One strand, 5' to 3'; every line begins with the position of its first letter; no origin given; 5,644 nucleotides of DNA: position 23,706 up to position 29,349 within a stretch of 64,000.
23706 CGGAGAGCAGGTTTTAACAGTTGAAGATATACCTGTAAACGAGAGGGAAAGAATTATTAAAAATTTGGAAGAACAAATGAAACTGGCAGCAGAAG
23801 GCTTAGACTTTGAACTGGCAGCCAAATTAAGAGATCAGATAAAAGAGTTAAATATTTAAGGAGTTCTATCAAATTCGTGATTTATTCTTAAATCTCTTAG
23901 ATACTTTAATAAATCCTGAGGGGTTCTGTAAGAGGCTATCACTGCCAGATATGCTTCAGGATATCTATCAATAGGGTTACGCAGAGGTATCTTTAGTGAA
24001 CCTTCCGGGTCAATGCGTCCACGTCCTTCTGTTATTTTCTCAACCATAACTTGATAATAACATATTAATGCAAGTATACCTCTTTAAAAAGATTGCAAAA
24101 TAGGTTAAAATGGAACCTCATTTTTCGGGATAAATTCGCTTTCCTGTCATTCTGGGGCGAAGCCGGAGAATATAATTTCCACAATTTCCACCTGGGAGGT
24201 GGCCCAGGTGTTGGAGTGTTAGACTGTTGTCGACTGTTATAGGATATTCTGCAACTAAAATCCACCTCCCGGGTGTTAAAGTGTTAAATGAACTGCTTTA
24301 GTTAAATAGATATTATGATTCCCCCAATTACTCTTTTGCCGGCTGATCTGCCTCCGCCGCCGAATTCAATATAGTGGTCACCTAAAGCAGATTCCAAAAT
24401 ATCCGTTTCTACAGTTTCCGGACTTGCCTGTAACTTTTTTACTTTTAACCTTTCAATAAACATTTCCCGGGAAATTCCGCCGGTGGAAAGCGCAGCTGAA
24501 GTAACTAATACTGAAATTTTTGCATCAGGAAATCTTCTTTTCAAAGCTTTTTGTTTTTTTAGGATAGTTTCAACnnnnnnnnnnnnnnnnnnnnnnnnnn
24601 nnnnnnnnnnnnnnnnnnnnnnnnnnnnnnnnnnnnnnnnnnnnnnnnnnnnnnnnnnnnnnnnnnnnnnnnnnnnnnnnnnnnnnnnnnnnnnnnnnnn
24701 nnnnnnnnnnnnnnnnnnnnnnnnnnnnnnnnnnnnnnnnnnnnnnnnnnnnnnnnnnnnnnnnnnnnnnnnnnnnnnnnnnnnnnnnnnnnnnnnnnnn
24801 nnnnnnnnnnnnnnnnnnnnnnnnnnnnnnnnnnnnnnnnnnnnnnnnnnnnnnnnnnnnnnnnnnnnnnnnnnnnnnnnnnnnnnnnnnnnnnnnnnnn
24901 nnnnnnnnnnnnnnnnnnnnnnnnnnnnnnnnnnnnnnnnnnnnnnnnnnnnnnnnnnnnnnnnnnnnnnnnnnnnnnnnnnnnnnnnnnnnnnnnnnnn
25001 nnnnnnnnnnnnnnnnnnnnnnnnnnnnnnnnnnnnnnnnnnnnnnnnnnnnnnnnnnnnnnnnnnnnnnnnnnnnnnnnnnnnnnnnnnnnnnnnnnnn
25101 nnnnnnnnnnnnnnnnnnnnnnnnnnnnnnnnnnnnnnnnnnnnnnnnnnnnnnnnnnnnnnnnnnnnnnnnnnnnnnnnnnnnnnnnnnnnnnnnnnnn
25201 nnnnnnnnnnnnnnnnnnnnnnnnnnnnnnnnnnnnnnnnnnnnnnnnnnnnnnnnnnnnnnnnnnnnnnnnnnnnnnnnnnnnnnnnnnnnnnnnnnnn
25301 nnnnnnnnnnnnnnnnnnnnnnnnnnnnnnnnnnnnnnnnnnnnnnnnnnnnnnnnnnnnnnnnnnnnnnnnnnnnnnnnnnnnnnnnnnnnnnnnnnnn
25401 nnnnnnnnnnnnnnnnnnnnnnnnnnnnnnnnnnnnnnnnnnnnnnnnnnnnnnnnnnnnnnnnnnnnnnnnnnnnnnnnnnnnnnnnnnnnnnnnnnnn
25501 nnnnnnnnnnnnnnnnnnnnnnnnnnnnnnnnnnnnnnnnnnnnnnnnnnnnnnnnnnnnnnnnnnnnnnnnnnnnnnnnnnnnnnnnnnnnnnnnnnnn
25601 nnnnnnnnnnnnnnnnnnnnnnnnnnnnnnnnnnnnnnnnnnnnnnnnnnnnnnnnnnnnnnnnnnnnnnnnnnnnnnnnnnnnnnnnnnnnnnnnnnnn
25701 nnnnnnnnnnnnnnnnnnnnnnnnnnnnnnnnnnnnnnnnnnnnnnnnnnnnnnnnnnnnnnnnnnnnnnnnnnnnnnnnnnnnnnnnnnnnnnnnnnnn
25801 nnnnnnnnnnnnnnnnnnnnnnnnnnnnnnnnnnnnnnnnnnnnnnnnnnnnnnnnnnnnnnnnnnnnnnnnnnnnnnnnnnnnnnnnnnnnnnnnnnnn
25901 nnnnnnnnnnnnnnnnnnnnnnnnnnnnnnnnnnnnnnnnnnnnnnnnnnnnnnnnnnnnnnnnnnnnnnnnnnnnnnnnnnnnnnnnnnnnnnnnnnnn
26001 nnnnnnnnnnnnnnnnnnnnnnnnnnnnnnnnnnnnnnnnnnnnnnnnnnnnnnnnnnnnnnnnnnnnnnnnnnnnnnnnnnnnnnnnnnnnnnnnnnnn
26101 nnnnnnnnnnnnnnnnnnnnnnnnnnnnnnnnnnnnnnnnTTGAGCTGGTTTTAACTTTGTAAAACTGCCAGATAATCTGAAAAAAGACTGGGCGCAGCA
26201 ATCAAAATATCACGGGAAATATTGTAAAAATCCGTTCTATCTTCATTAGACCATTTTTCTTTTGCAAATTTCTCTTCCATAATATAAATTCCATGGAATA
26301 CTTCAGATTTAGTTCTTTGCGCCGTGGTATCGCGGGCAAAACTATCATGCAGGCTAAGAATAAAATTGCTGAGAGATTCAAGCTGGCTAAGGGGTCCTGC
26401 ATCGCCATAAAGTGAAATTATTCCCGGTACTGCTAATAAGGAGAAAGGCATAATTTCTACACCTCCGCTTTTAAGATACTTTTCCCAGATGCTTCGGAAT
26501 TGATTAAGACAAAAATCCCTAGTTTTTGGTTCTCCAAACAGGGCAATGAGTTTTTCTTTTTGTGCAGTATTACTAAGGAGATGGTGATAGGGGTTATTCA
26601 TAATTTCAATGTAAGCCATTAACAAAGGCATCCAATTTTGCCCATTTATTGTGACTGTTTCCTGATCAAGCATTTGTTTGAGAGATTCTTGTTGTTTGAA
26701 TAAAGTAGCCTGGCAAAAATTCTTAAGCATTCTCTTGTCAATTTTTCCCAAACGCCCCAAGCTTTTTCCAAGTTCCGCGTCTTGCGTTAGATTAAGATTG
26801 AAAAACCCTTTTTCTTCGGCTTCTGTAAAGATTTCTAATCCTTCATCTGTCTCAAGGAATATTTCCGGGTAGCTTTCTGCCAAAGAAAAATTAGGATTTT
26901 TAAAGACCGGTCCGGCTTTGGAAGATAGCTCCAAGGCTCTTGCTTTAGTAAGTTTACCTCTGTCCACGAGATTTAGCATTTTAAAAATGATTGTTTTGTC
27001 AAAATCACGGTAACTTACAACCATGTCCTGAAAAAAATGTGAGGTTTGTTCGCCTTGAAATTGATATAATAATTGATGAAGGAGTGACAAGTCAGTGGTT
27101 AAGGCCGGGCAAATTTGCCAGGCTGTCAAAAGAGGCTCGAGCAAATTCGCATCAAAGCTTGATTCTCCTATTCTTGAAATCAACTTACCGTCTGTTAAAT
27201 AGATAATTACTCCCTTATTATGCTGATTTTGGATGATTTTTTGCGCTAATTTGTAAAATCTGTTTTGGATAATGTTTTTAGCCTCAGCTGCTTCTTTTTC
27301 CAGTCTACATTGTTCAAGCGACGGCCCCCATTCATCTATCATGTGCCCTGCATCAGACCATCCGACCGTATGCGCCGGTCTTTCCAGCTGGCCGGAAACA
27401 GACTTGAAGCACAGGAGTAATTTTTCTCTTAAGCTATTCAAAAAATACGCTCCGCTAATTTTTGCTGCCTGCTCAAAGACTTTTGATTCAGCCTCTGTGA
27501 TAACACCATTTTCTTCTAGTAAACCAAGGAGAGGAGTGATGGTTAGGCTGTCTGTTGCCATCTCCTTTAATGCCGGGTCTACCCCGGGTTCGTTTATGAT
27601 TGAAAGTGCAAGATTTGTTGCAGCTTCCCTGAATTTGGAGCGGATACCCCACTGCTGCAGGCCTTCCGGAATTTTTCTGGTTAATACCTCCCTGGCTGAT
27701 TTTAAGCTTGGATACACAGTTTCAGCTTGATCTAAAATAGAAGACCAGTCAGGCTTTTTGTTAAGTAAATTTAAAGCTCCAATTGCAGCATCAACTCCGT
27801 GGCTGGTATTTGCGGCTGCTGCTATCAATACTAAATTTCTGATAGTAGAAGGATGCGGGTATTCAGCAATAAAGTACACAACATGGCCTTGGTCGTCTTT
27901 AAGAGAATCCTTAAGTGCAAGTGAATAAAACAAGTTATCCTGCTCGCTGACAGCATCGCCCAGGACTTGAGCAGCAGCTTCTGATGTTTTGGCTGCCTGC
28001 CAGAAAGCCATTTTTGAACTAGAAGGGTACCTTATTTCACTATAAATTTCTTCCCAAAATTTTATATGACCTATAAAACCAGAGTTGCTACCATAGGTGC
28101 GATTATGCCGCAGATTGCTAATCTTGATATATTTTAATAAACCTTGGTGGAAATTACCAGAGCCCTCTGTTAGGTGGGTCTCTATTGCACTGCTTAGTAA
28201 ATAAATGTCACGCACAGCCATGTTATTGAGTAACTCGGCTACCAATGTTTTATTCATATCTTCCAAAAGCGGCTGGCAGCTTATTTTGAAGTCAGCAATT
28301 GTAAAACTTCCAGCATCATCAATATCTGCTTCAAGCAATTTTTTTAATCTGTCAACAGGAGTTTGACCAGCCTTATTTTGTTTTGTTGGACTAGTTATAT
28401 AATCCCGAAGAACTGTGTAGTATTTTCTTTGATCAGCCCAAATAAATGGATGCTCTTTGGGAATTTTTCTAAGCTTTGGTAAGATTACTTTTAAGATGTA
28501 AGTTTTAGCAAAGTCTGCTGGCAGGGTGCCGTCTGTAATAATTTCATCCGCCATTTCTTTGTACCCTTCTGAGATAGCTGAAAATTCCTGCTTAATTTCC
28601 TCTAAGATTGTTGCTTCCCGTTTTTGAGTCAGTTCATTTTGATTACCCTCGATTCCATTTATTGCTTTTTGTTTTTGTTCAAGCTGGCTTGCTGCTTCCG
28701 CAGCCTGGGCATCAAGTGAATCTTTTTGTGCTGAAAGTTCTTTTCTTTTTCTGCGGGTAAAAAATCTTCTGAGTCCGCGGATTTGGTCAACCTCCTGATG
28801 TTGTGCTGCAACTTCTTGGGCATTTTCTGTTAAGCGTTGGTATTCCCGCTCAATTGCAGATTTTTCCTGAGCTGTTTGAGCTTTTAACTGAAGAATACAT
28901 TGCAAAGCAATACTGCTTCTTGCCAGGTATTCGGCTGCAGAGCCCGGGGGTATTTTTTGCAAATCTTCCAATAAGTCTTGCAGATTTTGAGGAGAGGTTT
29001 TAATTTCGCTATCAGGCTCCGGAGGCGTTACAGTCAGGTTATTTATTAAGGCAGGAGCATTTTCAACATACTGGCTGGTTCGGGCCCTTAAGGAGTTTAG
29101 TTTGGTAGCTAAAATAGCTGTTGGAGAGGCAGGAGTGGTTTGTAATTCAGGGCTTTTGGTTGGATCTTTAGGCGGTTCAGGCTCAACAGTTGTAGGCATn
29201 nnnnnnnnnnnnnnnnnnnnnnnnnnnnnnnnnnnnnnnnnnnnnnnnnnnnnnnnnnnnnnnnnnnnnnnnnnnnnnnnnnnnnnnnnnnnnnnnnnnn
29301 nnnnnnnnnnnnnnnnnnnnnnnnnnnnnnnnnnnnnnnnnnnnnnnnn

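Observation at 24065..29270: A 5.1-kb three-gene module of unknown function, bracketed by direct copies of a 65-bp promoter-like element, between uvrB and uvrA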

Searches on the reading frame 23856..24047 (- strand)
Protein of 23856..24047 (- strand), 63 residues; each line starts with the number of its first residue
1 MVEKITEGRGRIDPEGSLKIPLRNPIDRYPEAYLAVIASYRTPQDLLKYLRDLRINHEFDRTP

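Call 8: search_protein_families(library=pfam, proteins=[window:23856-24047:-], max_evalue=0.1)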
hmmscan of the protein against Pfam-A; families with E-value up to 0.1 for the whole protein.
window:23856-24047:- (63 aa): 0 families

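Call 87: search_protein_families(library=padloc, proteins=[window:23856-24047:-], max_evalue=0.01)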
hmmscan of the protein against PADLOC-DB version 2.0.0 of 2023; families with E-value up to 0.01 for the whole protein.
window:23856-24047:- (63 aa): 0 families

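Call 88: search_protein_families(library=ncbifam, proteins=[window:23856-24047:-], max_evalue=0.01)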
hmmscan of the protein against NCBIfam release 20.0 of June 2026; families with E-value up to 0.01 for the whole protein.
window:23856-24047:- (63 aa): 0 families

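Call 89: search_protein_families(library=phrogs, proteins=[window:23856-24047:-], max_evalue=0.01)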
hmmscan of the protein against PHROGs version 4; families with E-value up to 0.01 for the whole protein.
window:23856-24047:- (63 aa): 0 families
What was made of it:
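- On Integrative or mobile element with att or target-site repeats: No such domain in any ORF of 23856-29199 (Pfam, NCBIfam, PHROGs, PADLOC: calls 8, 87-89).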

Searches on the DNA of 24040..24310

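Call 98: search_rna_families(source=window, start=24040, end=24310, threshold=evalue, max_evalue=1)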
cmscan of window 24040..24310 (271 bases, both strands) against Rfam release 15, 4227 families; matches with E-value up to 1: 0.
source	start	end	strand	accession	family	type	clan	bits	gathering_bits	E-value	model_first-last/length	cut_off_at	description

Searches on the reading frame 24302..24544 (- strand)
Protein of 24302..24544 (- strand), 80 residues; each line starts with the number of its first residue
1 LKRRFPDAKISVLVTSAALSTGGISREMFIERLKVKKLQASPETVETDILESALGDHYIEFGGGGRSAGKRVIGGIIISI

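Call 8: search_protein_families(library=pfam, proteins=[window:24302-24544:-], max_evalue=0.1)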
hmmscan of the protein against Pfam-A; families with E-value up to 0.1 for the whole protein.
window:24302-24544:- (80 aa): 0 families

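Call 87: search_protein_families(library=padloc, proteins=[window:24302-24544:-], max_evalue=0.01)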
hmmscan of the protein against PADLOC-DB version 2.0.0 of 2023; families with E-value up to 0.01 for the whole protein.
window:24302-24544:- (80 aa): 0 families

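Call 88: search_protein_families(library=ncbifam, proteins=[window:24302-24544:-], max_evalue=0.01)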
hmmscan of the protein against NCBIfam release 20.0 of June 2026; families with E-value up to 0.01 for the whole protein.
window:24302-24544:- (80 aa): 0 families

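Call 89: search_protein_families(library=phrogs, proteins=[window:24302-24544:-], max_evalue=0.01)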
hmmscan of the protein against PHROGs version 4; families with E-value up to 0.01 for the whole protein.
window:24302-24544:- (80 aa): 0 families

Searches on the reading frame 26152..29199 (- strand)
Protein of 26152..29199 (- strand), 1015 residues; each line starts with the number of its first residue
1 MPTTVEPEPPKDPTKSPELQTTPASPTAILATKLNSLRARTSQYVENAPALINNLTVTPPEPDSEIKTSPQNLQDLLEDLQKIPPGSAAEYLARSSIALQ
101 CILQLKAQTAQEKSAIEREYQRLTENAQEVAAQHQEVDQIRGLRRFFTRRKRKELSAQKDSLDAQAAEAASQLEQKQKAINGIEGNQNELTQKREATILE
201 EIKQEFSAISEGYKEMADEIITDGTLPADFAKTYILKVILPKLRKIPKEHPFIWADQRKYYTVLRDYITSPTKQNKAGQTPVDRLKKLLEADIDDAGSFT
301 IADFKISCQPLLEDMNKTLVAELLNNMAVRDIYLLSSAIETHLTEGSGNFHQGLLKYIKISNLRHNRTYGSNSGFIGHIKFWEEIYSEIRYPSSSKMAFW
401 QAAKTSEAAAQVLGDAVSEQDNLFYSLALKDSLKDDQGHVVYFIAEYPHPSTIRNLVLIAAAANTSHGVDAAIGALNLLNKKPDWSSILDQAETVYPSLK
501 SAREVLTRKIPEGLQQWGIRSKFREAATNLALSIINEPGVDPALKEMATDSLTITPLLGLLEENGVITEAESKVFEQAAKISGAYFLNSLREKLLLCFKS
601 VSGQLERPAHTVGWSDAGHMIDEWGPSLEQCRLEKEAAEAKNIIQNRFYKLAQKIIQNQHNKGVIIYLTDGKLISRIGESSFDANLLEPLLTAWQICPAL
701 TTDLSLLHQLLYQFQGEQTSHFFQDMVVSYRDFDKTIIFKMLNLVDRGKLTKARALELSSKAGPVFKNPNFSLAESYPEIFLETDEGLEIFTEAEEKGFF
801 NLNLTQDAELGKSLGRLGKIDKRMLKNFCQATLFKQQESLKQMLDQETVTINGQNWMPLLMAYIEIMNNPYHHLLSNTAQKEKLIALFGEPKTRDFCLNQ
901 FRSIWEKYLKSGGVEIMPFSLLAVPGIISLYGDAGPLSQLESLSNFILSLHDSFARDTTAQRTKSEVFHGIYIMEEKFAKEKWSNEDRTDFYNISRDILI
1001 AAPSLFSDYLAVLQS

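Call 8: search_protein_families(library=pfam, proteins=[window:26152-29199:-], max_evalue=0.1)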
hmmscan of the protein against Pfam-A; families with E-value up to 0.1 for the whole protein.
window:26152-29199:- (1015 aa): 1 family
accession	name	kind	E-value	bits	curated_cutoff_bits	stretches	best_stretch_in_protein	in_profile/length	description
PF14271.11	DUF4359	-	0.004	18.2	27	0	278-345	14-81/103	Domain of unknown function (DUF4359)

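Call 10: find_homologous_proteins(query=window:26152-29199:-)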
Query window:26152-29199:-: 8000 candidates shared short words with the query, none scored E <= 0.001.
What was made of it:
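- Tried and rejected: Word-indexed homology search with the 1015-aa ORF found nothing (call 10).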

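Call 66: predict_structure(alignment_id=A5)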
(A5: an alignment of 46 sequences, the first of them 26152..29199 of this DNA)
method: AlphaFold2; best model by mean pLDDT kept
length: 1015 residues; sequences in the alignment: 46
mean_pLDDT: 86.5   pTM: 0.68
mean pLDDT of the five models: 86.5, 84.6, 83.0, 83.0, 82.9
residues with pLDDT >= 90: 619; 70-90: 279; 50-70: 55; < 50: 62
segments of 3 or more residues with pLDDT < 50: 1-4, 6-12, 14-22, 361-389, 610-622
pLDDT, mean of each block of 10 residues (from residue 1): 44 44 75 93 90 78 72 90 84 90 91 94 93 88 79 90 93 93 91 89 89 92 90 92 80 74 88 82 88 60 86 89 87 85 69 67 38 37 44 78 91 90 91 88 93 96 81 92 94 97 90 71 92 93 92 94 94 96 91 92 66 44 63 90 95 98 97 96 96 98 96 97 98 95 96 97 94 95 96 92 93 86 88 90 92 94 91 83 95 96 95 90 94 94 96 92 96 94 94 96 95 89
secondary structure, 60 per line:
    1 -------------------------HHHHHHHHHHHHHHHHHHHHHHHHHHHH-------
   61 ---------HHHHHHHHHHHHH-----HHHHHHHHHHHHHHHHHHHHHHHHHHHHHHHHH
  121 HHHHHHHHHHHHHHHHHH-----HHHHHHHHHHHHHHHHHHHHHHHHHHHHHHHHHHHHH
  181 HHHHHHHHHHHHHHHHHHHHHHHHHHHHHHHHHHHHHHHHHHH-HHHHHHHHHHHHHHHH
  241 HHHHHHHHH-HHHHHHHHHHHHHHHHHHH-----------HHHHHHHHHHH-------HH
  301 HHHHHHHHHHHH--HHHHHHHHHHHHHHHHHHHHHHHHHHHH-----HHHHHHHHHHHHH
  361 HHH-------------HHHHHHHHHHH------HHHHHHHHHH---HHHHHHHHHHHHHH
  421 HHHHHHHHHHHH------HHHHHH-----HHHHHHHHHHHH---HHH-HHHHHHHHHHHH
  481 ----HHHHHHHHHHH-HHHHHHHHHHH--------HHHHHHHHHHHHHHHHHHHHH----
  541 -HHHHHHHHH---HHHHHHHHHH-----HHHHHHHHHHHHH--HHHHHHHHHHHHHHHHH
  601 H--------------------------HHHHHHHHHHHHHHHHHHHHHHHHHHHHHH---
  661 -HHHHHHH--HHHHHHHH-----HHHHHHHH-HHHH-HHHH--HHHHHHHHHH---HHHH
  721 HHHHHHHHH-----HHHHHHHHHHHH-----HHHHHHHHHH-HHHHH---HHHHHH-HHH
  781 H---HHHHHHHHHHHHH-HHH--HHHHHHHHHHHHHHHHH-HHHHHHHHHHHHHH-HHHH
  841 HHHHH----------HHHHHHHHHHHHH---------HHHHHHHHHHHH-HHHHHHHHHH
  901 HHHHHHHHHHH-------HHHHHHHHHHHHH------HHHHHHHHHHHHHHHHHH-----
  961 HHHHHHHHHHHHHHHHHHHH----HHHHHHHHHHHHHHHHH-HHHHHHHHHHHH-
elements in order (helices of 4 or more, strands of 3 or more residues): H26-53 H70-82 H88-138 H144-223 H225-249 H251-269 H281-291 H299-312 H315-342 H348-363 H377-387 H394-403 H407-432 H439-444 H450-461 H469-480 H485-495 H497-507 H516-536 H542-550 H554-563 H569-581 H584-601 H628-657 H662-668 H671-678 H684-691 H693-696 H698-701 H704-713 H717-729 H735-746 H752-761 H763-767 H771-776 H778-781 H785-797 H804-820 H822-835 H837-845 H856-868 H878-889 H891-911 H919-931 H938-955 H961-980 H985-1001 H1003-1014
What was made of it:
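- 26152..29199 (-): Fragment A (the 1015-aa ORF): residues 1-1012 of the protein, then 3 out-of-frame codons and a stop. The AlphaFold model is all-helical with a long coiled coil at about residues 88-270, pLDDT 86.5 (call 66).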

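Call 70: fold_search(model_id=the predicted structure, library=pdb)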
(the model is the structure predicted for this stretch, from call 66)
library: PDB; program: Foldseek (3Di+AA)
matches with E <= 10: 53; with E <= 0.001: 0
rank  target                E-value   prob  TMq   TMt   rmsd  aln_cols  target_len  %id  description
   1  9exz_B                3.7e-01  0.16  0.08  0.12  28.5       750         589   12  Efficient and scalable protein design using a relaxed sequence space (released 2024-10-16)
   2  2qmr_A                4.4e-01  0.16  0.12  0.13  29.6       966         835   10  Karyopherin beta2/transportin (released 2007-10-30)
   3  9exz_C                1.9e+00  0.08  0.09  0.13  29.1       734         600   11  Efficient and scalable protein design using a relaxed sequence space (released 2024-10-16)
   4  7q2y_D                2.4e+00  0.04  0.09  0.09  38.3      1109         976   12  Cryo-EM structure of clamped S.cerevisiae condensin-DNA complex (form II) (released 2022-03-23)
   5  7sqc_C2               2.4e+00  0.02  0.07  0.05  78.3      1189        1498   12  Ciliary C1 central pair apparatus isolated from Chlamydomonas reinhardtii (released 2022-04-13)
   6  4fdd_A                2.7e+00  0.07  0.11  0.12  27.7       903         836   11  Crystal structure of KAP beta2-PY-NLS (released 2012-07-18)
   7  9y6s_7K               3.6e+00  0.11  0.12  0.10  59.2       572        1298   14  96-nm repeat of the Leishmania tarentolae doublet microtubule (released 2025-12-17)
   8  8gvw_A                3.7e+00  0.02  0.08  0.10  37.4       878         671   11  Cryo-EM structure of the human TRPC5 ion channel in lipid nanodiscs, class2 (released 2023-05-24)
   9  6m60_C                3.8e+00  0.03  0.10  0.10  31.5      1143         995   11  Plumbagin in complex with CRM1#-Ran-RanBP1 (released 2021-06-09)
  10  8q72_A                4.0e+00  0.14  0.08  0.11  46.8       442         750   14  E. coli plasmid-borne JetABCD(E248A) core in a cleavage-competent state (released 2024-01-31)
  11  6jw0_A                4.2e+00  0.09  0.11  0.18  31.6       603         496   11  Universal RVD R* accommodates cytosine via water-mediated interactions (released 2020-04-22)
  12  5uww_C                4.2e+00  0.03  0.10  0.10  32.4      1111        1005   10  Crystal Structure of DEAF1 Peptide in complex with CRM1 K579A mutant-Ran-RanBP1 (released 2017-03-22)
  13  9k4i_B                4.2e+00  0.02  0.08  0.10  35.9       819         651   12  Cryo-EM structure of the human TRPC1/C5 heteromer (released 2025-10-22)
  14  1cii                  4.6e+00  0.08  0.11  0.17  44.8       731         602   10  COLICIN IA (released 1998-01-14)
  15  8srg_A                4.7e+00  0.02  0.09  0.07  31.3      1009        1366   10  Cryo-EM structure of TRPM2 chanzyme in the presence of Magnesium, Adenosine monophosphate, and Ribose-5-phosphate (released 2024-05-15)
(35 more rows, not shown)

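Call 87: search_protein_families(library=padloc, proteins=[window:26152-29199:-], max_evalue=0.01)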
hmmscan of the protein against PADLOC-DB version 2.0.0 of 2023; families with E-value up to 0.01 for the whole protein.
window:26152-29199:- (1015 aa): 2 families
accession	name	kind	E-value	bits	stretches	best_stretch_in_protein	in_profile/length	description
PDLC02730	PbeC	-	0.0026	14.6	1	93-216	393-517/651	PbeC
PDLC00581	JetC3|JetC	-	0.0081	12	0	116-302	993-1177/1473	DUF3584 domain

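Call 88: search_protein_families(library=ncbifam, proteins=[window:26152-29199:-], max_evalue=0.01)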
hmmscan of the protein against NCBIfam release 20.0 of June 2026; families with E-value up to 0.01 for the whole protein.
window:26152-29199:- (1015 aa): 0 families

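Call 89: search_protein_families(library=phrogs, proteins=[window:26152-29199:-], max_evalue=0.01)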
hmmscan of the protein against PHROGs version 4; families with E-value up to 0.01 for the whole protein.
window:26152-29199:- (1015 aa): 1 family
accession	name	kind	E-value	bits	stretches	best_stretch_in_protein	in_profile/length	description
phrog_77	-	DNA, RNA and nucleotide metabolism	0.0019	17.8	1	54-241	680-811/967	SbcC-like subunit of palindrome specific endonuclease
